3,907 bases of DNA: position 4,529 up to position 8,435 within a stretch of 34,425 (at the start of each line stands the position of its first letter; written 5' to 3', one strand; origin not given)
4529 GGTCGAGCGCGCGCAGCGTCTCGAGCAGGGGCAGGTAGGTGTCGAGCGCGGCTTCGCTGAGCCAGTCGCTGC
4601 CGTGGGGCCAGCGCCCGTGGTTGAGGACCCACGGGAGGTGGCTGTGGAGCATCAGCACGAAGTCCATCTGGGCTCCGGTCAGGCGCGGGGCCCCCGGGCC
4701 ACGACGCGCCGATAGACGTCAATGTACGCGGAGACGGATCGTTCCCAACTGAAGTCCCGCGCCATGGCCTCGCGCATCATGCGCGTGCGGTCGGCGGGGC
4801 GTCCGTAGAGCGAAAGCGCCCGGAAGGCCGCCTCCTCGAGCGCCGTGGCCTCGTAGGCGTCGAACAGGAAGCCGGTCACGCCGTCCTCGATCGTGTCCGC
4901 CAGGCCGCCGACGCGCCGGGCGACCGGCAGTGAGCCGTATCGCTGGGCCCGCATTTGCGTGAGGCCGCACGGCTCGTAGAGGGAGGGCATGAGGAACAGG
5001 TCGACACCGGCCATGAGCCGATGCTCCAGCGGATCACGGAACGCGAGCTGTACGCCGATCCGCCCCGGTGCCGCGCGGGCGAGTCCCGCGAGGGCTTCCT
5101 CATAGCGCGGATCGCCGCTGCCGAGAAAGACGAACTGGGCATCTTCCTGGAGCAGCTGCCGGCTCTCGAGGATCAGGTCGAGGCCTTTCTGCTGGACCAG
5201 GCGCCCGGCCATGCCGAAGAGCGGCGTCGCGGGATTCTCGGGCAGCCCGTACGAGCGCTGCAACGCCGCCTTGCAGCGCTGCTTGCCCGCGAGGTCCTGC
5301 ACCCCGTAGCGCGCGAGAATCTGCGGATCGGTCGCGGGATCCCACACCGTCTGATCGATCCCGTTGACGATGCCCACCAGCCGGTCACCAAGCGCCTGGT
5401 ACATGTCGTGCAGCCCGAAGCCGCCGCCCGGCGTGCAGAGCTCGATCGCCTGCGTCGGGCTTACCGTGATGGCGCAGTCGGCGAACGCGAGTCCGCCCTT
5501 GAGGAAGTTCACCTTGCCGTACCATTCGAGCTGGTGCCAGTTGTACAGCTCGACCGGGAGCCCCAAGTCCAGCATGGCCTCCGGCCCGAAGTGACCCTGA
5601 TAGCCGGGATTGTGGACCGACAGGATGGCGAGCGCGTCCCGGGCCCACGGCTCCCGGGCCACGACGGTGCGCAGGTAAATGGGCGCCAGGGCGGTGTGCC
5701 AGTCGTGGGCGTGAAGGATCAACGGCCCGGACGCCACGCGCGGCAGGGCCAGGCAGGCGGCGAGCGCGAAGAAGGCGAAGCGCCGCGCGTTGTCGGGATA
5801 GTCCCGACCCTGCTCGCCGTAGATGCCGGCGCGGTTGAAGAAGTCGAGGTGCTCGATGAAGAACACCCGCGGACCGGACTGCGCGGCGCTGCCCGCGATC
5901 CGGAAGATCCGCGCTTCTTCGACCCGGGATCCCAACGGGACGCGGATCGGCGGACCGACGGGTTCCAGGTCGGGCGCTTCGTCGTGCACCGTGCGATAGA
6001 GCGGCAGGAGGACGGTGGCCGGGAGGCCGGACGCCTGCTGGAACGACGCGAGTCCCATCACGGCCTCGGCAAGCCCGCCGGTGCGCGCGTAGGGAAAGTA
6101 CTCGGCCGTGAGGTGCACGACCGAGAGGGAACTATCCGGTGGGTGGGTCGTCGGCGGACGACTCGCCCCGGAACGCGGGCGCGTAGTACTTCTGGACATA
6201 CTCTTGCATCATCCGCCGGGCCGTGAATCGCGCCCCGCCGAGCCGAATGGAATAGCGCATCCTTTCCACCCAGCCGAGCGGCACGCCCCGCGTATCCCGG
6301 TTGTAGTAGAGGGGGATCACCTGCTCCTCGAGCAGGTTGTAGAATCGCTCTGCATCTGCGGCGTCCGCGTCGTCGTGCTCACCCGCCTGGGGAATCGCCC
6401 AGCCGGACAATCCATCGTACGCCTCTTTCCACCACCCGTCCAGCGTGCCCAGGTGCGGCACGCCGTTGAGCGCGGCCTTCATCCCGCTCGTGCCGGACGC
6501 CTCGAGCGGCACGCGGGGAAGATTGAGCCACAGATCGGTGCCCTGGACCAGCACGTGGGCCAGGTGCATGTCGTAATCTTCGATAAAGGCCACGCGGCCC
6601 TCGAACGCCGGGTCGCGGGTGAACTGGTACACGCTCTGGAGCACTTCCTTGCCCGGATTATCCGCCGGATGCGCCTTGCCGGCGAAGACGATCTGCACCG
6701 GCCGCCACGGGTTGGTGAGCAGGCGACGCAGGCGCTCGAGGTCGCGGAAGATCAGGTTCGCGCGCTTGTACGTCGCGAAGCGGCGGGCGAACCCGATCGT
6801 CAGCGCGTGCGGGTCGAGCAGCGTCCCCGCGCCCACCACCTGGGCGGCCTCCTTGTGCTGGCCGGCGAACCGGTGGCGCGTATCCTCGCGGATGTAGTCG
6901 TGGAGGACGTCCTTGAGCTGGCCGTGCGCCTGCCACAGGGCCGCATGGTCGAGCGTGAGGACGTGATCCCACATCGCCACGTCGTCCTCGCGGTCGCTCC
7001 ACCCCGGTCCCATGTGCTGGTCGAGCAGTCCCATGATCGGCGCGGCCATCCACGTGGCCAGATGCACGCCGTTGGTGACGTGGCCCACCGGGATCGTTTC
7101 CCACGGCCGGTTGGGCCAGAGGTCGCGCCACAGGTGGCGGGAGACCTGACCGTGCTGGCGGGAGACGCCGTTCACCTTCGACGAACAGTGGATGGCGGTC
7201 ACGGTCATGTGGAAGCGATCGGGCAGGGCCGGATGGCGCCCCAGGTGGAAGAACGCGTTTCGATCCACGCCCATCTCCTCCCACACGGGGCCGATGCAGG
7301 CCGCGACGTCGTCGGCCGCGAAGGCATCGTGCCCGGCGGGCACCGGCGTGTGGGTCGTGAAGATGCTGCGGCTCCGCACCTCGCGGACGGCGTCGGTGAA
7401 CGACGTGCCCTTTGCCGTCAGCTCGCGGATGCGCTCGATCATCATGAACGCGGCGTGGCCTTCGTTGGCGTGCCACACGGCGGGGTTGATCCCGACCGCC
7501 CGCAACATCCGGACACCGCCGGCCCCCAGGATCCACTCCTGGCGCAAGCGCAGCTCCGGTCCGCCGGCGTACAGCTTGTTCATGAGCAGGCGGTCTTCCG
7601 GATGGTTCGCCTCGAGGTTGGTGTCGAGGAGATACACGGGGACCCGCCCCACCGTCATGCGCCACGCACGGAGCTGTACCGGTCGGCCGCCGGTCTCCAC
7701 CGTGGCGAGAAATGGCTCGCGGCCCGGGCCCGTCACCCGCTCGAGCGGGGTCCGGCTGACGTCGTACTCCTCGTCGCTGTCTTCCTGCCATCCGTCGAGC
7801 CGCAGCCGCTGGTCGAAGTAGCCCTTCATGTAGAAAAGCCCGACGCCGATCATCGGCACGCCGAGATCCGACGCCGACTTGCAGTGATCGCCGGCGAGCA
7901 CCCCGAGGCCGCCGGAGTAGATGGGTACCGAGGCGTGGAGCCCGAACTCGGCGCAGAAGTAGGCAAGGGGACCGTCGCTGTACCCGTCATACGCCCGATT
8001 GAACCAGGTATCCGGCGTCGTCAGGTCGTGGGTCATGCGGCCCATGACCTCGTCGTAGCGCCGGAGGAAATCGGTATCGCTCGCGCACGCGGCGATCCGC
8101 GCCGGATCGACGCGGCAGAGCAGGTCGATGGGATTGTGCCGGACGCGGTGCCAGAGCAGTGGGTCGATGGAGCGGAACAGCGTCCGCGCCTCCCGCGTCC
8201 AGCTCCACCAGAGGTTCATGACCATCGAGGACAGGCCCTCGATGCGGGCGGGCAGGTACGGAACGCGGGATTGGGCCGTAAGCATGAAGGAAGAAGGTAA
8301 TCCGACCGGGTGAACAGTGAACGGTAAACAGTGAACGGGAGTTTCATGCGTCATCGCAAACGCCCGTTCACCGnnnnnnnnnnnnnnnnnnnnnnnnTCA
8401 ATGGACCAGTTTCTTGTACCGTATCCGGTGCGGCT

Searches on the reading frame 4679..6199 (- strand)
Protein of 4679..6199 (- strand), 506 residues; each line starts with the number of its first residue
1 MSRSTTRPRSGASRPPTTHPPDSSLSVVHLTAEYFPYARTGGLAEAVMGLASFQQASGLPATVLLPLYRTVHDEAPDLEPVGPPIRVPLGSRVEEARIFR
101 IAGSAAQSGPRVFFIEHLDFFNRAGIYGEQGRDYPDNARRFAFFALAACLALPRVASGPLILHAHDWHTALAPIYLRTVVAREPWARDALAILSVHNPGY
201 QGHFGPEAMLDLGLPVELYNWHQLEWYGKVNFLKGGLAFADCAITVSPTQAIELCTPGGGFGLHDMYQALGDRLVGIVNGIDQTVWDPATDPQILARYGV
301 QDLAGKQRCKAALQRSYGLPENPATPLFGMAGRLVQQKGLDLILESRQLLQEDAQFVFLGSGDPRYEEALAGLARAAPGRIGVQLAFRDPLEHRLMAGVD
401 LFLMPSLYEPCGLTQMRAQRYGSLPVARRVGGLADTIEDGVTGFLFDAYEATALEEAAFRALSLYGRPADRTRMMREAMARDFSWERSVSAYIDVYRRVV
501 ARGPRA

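Call 11: search_protein_families(library=pfam, proteins=[window:4679-6199:-])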
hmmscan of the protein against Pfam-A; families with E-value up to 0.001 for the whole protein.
window:4679-6199:- (506 aa): 3 families
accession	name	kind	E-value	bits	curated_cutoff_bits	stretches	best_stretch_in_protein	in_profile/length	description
PF08323.17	Glyco_transf_5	-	4.9e-61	206.9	22.7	1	27-268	2-238/239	Starch synthase catalytic domain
PF00534.26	Glycos_transf_1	-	1.6e-19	70.5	26.4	1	322-469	12-160/172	Glycosyl transferases group 1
PF13692.12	Glyco_trans_1_4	-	5.3e-17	62.8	27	1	326-462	2-140/142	Glycosyl transferases group 1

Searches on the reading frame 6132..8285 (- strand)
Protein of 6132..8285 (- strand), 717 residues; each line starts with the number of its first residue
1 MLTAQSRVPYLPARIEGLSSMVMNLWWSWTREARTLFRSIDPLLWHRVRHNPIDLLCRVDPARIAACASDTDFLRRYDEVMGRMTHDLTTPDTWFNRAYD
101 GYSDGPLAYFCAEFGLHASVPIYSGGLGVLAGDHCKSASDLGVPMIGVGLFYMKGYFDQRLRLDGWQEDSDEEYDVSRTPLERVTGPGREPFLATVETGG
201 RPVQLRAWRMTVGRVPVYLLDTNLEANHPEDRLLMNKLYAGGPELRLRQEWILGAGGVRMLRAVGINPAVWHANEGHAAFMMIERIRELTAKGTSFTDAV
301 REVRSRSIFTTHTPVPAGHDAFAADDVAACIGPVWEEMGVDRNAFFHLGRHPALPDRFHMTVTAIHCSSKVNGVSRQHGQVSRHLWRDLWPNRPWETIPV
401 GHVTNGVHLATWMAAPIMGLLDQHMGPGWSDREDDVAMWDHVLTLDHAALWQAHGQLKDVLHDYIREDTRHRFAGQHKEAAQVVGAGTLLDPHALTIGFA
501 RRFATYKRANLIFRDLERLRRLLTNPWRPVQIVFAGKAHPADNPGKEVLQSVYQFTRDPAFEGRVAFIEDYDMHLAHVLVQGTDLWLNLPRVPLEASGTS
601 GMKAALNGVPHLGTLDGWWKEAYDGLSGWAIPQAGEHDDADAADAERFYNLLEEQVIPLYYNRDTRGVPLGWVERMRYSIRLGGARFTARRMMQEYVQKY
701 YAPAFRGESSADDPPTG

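Call 11: search_protein_families(library=pfam, proteins=[window:6132-8285:-])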
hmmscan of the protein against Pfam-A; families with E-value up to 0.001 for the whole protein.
window:6132-8285:- (717 aa): 2 families
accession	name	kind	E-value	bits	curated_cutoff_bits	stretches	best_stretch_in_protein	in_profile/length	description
PF11897.13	DUF3417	-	1.2e-32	113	25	1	11-119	1-108/109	Protein of unknown function (DUF3417)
PF00343.26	Phosphorylase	-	2.9e-30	105.6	27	2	357-617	323-579/713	Carbohydrate phosphorylase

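Call 73: search_protein_families(library=ncbifam, proteins=[window:6132-8285:-], max_evalue=0.01)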
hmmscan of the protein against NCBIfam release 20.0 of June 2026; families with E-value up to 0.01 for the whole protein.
window:6132-8285:- (717 aa): 6 families
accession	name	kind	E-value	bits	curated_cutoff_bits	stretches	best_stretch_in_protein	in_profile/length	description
TIGR02094.1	more_P_ylases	subfamily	1.3e-231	770.6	191.7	1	108-703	2-600/600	alpha-glucan family phosphorylase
NF041129.1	maldex_phorlase_Thcocales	equivalog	7.6e-213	709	1500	1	11-706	5-689/816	maltodextrin phosphorylase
TIGR02093.1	P_ylase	subfamily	3e-27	95.1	552.9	2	357-617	414-670/804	glycogen/starch/alpha-glucan family phosphorylase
NF011562.0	PRK14986.1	equivalog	9.2e-20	70.3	1546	1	357-621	420-680/815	glycogen phosphorylase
NF011561.0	PRK14985.1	equivalog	7.3e-16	57.5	1273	1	358-618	408-664/800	maltodextrin phosphorylase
NF001903.0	PRK00654.2-2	equivalog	0.0043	15.8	616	0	530-587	326-375/482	glycogen synthase GlgA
